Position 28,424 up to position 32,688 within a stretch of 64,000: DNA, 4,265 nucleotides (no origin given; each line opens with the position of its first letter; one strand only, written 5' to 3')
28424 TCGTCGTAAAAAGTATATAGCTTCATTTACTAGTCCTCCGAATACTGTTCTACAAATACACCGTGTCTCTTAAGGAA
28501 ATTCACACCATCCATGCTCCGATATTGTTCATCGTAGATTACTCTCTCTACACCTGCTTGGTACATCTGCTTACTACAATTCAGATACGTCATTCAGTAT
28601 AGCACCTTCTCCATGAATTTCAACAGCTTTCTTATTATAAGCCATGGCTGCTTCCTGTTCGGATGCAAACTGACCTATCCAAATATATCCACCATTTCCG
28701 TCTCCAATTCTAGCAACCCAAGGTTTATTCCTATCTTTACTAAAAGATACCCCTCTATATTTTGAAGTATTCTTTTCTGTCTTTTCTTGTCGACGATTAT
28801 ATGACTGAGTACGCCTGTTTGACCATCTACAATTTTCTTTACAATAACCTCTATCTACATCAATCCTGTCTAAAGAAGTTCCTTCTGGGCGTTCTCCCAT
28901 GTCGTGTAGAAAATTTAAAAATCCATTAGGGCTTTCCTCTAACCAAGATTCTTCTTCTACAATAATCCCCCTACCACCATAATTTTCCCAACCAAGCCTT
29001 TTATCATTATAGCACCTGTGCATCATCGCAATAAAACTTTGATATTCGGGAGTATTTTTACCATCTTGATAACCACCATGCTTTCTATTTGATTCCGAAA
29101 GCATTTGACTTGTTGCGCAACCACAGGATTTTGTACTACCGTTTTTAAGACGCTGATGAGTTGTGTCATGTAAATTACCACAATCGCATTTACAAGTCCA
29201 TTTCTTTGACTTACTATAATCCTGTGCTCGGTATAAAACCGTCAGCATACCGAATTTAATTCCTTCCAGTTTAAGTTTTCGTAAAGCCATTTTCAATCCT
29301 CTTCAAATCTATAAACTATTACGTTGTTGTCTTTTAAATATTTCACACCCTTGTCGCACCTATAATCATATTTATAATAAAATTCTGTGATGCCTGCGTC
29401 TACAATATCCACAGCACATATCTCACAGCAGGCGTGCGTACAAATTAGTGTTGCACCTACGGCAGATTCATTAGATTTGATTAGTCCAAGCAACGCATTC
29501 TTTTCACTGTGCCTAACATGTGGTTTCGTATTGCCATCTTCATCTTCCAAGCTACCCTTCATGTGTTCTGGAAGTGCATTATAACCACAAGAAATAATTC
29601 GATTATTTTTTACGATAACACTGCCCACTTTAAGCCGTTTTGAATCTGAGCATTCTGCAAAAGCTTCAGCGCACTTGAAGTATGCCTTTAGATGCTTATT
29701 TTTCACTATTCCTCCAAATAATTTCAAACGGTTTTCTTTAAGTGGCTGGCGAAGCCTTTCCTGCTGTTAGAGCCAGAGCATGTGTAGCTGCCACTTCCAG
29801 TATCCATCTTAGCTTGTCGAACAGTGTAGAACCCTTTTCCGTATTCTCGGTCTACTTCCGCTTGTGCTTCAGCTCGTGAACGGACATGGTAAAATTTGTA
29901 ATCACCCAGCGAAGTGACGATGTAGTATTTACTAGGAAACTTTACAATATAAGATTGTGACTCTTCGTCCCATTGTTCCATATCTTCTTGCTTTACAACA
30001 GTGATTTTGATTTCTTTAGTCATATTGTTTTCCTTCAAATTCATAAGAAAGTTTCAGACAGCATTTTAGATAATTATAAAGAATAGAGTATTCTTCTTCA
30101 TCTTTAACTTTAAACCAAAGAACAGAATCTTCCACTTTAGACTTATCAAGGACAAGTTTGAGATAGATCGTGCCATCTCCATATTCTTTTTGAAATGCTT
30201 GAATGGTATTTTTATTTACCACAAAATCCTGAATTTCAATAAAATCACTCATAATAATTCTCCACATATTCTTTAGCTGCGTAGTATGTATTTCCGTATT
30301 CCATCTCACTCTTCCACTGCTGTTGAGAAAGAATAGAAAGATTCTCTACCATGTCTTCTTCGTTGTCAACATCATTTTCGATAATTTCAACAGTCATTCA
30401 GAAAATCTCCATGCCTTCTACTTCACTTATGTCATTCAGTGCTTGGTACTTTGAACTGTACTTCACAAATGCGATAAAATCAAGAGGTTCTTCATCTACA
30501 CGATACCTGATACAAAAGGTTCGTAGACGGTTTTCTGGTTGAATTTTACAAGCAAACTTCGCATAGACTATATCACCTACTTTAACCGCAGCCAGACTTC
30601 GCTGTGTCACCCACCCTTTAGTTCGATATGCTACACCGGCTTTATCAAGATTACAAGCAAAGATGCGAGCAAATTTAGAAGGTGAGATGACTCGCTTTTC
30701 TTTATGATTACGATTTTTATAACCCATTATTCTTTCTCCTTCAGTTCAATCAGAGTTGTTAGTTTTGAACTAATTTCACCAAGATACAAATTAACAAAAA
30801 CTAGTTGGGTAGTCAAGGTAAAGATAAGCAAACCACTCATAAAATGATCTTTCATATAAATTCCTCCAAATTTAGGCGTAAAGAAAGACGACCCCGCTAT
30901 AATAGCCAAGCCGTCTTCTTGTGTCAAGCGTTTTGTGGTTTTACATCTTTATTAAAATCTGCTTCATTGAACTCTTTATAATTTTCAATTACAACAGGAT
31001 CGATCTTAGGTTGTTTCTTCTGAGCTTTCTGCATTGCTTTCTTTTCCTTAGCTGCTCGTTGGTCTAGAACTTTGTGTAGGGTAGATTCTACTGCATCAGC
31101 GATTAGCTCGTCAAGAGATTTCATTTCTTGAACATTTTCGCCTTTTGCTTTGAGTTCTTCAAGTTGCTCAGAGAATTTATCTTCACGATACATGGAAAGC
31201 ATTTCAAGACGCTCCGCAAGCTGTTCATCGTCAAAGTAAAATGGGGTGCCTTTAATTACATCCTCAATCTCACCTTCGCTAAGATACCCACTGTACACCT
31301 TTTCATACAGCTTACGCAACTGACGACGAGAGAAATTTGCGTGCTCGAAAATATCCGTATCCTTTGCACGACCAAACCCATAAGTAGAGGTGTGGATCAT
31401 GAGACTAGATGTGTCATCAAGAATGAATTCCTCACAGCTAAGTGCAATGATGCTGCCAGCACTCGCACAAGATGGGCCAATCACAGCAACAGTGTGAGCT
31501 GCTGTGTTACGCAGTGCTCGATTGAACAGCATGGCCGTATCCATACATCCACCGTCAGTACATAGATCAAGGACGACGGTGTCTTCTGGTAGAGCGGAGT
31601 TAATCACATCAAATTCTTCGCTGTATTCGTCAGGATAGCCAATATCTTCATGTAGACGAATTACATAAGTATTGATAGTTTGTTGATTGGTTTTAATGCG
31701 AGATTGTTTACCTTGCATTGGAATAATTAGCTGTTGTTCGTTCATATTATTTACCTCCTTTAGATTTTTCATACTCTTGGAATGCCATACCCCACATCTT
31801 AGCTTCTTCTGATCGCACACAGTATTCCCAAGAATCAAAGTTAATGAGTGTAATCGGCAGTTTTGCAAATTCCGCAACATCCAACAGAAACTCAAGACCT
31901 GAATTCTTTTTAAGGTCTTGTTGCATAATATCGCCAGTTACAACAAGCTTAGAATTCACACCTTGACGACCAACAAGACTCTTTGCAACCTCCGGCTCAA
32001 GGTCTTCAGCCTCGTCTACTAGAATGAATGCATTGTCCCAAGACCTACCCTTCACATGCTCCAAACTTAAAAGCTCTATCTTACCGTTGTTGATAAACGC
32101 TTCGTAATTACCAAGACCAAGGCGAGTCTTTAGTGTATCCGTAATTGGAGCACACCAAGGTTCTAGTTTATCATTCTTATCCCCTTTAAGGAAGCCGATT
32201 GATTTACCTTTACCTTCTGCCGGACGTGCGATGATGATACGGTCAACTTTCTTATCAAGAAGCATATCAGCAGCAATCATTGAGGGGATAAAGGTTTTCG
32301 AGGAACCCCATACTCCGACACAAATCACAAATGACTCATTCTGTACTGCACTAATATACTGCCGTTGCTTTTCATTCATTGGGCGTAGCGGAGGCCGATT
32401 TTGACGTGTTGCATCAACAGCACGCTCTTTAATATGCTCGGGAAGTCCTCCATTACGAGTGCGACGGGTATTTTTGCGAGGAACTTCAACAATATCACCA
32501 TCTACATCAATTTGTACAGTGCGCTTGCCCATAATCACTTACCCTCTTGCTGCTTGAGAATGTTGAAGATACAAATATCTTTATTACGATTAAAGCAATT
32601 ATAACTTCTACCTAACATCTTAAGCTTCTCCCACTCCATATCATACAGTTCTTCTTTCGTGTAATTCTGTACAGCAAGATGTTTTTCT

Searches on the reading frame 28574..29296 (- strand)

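Call 62: search_protein_families(library=phrogs, proteins=[window:28574-29296:-], max_evalue=0.00001)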
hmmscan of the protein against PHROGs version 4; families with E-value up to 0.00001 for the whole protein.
window:28574-29296:- (240 aa): 9 families
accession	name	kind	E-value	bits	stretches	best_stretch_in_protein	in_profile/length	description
phrog_374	-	DNA, RNA and nucleotide metabolism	6.9e-63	214.4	1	5-230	192-409/617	HNH endonuclease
phrog_8790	-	DNA, RNA and nucleotide metabolism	1.5e-30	107.9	1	78-177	19-112/241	restriction endonuclease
phrog_3377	-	DNA, RNA and nucleotide metabolism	4.5e-30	106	1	77-173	7-99/196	HNH endonuclease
phrog_953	-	DNA, RNA and nucleotide metabolism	5.5e-21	76.4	1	75-226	215-360/420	HNH endonuclease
phrog_99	-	DNA, RNA and nucleotide metabolism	5.4e-20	73.4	1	134-237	170-269/383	HNH endonuclease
phrog_2081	-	DNA, RNA and nucleotide metabolism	3.3e-19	70.3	1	30-175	47-202/433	HNH endonuclease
phrog_4578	-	DNA, RNA and nucleotide metabolism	4.2e-15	56.8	1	132-231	22-118/130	HNH endonuclease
phrog_3593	-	DNA, RNA and nucleotide metabolism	5e-09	37.1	1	133-230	104-199/210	HNH endonuclease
phrog_22195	-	unknown function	7.8e-09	36.5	1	7-99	7-84/148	-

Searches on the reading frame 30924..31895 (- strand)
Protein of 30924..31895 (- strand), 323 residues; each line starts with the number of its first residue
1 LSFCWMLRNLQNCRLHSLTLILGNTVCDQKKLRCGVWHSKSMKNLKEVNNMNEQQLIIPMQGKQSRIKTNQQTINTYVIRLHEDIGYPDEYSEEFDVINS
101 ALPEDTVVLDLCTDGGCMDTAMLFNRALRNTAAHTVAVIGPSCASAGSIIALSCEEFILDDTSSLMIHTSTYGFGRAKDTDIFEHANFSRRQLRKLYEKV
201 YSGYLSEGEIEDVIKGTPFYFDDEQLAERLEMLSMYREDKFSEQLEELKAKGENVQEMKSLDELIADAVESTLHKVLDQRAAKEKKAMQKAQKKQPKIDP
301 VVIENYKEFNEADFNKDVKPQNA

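Call 62: search_protein_families(library=phrogs, proteins=[window:30924-31895:-], max_evalue=0.00001)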
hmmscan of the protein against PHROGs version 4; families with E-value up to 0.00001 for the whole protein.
window:30924-31895:- (323 aa): 8 families
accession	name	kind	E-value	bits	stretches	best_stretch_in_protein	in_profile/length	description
phrog_1827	-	other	2.7e-49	168.2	1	58-250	6-197/202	ATP-dependent protease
phrog_5410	-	other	1.5e-25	91.1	1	65-290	17-239/323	ATP-dependent protease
phrog_1684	-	head and packaging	1.6e-16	61.6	1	83-301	41-267/284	head maturation protease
phrog_2976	-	head and packaging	2.1e-10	41.9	1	65-177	9-125/394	head maturation protease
phrog_26628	-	head and packaging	7.4e-10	39.7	1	89-297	51-269/290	head maturation protease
phrog_3348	-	unknown function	4.6e-08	33.7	1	66-179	26-143/386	-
phrog_133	-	head and packaging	6.8e-08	32.6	1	69-216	14-160/668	head maturation protease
phrog_94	-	head and packaging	2.7e-06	28.2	1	60-174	59-187/622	head maturation protease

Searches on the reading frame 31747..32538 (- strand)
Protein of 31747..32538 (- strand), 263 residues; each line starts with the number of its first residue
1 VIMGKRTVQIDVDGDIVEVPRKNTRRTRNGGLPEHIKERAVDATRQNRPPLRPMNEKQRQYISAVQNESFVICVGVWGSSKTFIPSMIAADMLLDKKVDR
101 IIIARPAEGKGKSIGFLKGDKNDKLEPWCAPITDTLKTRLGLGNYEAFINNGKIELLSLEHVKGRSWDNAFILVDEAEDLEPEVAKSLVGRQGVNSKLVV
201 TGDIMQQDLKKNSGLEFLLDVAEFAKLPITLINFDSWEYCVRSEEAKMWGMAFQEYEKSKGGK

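Call 62: search_protein_families(library=phrogs, proteins=[window:31747-32538:-], max_evalue=0.00001)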
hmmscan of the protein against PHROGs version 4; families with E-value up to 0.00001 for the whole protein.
window:31747-32538:- (263 aa): 3 families
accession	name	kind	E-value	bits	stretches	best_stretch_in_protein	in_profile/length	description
phrog_170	-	other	9.2e-69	233.3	1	21-259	44-283/323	PhoH-like phosphate starvation-inducible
phrog_2765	-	other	2.3e-36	126.6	1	47-213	228-403/443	PhoH-like phosphate starvation-inducible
phrog_32482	-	other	1.2e-32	114.4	1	79-253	406-583/589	PhoH-like phosphate starvation-inducible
